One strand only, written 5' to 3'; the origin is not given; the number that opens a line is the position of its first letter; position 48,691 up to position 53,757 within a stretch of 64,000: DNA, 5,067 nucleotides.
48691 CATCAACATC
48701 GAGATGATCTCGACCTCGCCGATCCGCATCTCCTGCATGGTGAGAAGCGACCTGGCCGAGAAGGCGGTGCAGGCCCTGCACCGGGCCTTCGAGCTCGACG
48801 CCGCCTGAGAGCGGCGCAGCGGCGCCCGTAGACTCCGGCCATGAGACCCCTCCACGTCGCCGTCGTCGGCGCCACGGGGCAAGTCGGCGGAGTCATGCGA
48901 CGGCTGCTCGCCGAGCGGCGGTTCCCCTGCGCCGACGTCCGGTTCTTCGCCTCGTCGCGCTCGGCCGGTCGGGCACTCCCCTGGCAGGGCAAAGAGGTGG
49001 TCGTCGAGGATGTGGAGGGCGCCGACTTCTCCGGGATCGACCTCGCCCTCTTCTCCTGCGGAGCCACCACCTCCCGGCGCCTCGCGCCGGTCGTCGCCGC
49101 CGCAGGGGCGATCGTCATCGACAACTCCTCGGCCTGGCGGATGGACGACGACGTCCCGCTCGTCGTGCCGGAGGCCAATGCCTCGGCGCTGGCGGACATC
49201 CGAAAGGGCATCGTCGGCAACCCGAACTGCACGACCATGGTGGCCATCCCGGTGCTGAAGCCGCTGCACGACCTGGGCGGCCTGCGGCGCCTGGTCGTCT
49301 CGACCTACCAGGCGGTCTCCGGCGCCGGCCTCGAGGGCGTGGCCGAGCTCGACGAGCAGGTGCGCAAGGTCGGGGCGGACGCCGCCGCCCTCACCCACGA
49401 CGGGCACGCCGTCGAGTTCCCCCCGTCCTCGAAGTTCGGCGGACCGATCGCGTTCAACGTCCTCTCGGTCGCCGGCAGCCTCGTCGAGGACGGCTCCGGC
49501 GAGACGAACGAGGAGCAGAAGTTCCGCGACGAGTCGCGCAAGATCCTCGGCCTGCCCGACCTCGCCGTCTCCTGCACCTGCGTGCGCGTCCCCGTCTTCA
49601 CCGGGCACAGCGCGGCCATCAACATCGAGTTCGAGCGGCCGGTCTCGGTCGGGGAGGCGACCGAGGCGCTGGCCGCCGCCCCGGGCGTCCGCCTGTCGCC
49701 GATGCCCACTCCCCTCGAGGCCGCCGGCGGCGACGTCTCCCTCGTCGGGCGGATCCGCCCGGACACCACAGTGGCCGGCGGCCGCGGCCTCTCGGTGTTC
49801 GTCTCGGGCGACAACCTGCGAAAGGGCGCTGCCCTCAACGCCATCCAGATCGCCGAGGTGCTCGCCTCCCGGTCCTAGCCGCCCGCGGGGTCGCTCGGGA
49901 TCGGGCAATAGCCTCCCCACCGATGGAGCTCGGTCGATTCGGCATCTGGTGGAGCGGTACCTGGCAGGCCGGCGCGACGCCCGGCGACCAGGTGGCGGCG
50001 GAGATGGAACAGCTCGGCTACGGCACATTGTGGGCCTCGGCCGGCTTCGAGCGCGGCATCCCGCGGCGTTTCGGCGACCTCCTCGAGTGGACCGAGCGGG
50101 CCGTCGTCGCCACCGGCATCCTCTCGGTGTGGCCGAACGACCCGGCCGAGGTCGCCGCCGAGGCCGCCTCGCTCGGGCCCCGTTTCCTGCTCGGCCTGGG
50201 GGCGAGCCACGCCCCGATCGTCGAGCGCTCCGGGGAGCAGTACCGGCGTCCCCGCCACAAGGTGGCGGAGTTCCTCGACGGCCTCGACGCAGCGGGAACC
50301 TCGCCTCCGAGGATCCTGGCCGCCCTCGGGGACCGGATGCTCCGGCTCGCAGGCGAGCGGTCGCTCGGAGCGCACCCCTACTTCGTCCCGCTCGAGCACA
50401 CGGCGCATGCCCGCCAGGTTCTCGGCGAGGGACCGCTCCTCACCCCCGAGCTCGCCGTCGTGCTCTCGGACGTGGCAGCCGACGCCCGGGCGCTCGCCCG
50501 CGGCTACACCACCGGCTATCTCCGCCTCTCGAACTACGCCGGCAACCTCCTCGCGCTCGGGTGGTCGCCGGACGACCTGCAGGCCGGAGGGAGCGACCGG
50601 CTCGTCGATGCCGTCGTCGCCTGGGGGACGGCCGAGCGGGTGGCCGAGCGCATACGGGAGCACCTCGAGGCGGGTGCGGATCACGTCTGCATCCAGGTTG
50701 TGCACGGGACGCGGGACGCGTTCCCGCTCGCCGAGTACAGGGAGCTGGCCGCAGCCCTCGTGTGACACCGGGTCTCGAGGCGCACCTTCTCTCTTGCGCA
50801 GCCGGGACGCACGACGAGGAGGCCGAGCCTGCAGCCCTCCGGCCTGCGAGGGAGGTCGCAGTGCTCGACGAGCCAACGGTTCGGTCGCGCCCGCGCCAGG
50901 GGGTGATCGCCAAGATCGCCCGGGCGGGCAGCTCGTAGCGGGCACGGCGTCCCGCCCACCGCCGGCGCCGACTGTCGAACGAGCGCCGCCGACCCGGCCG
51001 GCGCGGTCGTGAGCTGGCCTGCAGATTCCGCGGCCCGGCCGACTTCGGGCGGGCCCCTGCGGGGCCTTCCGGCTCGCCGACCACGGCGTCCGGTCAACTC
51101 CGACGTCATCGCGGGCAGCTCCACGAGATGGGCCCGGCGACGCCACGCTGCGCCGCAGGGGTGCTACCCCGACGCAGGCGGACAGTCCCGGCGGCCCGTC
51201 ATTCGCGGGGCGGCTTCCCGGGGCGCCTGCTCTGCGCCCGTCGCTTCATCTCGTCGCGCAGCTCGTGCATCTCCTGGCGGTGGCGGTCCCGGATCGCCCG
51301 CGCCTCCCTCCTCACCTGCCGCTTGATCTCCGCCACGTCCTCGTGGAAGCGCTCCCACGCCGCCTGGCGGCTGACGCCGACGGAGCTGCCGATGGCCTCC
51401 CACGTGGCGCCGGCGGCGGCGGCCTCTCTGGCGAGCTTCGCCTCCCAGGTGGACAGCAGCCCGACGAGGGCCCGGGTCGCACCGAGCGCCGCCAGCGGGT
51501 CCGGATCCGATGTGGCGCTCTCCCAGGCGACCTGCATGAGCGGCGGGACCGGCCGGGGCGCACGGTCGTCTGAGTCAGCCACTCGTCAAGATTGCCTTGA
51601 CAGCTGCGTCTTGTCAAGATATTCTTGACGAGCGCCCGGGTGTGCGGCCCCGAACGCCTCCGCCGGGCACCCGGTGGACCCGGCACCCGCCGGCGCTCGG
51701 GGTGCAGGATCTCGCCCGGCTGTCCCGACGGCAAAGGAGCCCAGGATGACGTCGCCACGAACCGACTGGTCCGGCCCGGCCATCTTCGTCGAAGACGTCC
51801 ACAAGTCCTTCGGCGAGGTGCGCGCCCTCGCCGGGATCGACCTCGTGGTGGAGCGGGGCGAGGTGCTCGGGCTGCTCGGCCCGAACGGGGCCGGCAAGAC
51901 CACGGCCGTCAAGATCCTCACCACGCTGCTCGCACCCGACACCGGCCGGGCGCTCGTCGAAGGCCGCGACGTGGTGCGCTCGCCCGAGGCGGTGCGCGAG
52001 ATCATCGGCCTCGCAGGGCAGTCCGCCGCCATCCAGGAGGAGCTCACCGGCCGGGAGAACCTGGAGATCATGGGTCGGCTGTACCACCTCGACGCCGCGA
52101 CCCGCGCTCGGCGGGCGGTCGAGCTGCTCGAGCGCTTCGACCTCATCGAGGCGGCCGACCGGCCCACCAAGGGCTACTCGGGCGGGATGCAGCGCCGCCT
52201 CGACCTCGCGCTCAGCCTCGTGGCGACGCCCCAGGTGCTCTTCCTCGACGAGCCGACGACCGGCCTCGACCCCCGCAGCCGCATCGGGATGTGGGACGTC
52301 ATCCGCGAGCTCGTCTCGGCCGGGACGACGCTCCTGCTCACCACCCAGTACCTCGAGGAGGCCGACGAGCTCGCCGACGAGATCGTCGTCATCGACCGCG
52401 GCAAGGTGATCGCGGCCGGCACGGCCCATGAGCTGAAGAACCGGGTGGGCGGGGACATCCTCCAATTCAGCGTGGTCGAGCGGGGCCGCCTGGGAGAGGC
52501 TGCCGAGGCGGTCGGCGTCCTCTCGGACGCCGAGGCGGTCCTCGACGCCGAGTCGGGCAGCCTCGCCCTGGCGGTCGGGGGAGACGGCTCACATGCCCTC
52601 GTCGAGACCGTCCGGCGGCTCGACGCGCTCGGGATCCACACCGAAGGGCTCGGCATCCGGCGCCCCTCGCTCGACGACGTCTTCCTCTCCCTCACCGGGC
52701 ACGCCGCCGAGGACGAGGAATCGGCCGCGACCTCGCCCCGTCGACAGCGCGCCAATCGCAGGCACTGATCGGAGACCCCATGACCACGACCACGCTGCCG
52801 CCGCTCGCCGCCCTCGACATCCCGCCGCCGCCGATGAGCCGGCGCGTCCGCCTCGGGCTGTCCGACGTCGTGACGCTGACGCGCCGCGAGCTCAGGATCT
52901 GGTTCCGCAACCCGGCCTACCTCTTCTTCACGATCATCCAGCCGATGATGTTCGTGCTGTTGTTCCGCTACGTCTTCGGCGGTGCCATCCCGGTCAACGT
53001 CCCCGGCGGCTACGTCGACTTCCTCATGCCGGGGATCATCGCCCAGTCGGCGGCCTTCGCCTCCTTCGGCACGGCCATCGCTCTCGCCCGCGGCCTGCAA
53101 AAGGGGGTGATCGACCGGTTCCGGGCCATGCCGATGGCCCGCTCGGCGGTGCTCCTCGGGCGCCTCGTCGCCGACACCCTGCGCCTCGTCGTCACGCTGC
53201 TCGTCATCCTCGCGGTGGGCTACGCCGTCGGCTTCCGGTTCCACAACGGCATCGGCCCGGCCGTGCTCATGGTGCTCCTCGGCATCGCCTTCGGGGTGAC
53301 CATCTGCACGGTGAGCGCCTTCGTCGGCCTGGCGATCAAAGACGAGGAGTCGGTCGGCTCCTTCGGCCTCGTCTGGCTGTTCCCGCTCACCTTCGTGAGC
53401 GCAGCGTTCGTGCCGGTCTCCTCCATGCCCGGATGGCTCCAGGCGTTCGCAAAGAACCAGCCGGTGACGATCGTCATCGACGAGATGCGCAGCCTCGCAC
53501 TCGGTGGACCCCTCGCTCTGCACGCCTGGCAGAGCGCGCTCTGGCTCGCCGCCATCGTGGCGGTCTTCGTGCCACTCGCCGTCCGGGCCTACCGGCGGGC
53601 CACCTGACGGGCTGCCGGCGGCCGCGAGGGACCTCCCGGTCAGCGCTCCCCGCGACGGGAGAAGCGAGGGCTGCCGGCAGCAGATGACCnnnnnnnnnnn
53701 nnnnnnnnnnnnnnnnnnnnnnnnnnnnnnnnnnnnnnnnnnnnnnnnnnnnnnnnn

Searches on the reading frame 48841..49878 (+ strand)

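Call 100: search_protein_families(library=pfam, proteins=[window:48841-49878:+], max_evalue=0.00001)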
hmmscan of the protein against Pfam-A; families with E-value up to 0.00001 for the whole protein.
window:48841-49878:+ (345 aa): 2 families
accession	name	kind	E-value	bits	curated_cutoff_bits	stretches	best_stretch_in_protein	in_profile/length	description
PF02774.23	Semialdhyde_dhC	-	3.1e-47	161.5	26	1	139-328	1-184/184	Semialdehyde dehydrogenase, dimerisation domain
PF01118.30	Semialdhyde_dh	-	6.6e-33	114.1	26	1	6-119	2-120/121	Semialdehyde dehydrogenase, NAD binding domain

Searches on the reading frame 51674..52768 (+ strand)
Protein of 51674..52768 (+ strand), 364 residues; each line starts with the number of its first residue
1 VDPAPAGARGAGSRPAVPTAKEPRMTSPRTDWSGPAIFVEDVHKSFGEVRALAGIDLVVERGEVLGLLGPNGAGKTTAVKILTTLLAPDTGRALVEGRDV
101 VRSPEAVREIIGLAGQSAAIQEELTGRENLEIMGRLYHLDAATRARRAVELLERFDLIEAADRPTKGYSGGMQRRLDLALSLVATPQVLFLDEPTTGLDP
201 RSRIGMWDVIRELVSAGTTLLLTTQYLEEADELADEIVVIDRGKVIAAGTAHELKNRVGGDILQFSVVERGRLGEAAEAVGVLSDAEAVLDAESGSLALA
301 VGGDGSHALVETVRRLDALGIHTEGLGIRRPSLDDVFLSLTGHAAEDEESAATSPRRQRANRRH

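Call 100: search_protein_families(library=pfam, proteins=[window:51674-52768:+], max_evalue=0.00001)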
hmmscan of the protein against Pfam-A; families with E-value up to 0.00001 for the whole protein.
window:51674-52768:+ (364 aa): 2 families
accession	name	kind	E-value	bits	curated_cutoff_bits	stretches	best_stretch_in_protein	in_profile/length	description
PF00005.33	ABC_tran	-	2.8e-29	102.9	25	1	53-196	2-137/137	ABC transporter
PF13304.12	AAA_21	-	7.2e-11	43.1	27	0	168-225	238-298/304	AAA domain, putative AbiEii toxin, Type IV TA system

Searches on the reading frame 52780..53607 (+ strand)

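Call 100: search_protein_families(library=pfam, proteins=[window:52780-53607:+], max_evalue=0.00001)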
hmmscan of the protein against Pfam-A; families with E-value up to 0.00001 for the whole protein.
window:52780-53607:+ (275 aa): 2 families
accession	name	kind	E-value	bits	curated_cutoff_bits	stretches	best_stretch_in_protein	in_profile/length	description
PF01061.29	ABC2_membrane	-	8.8e-29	101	26.9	1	30-239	3-209/211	ABC-2 type transporter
PF12698.13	ABC2_membrane_3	-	7.9e-20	71.7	31.6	1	76-268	158-346/347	ABC-2 family transporter protein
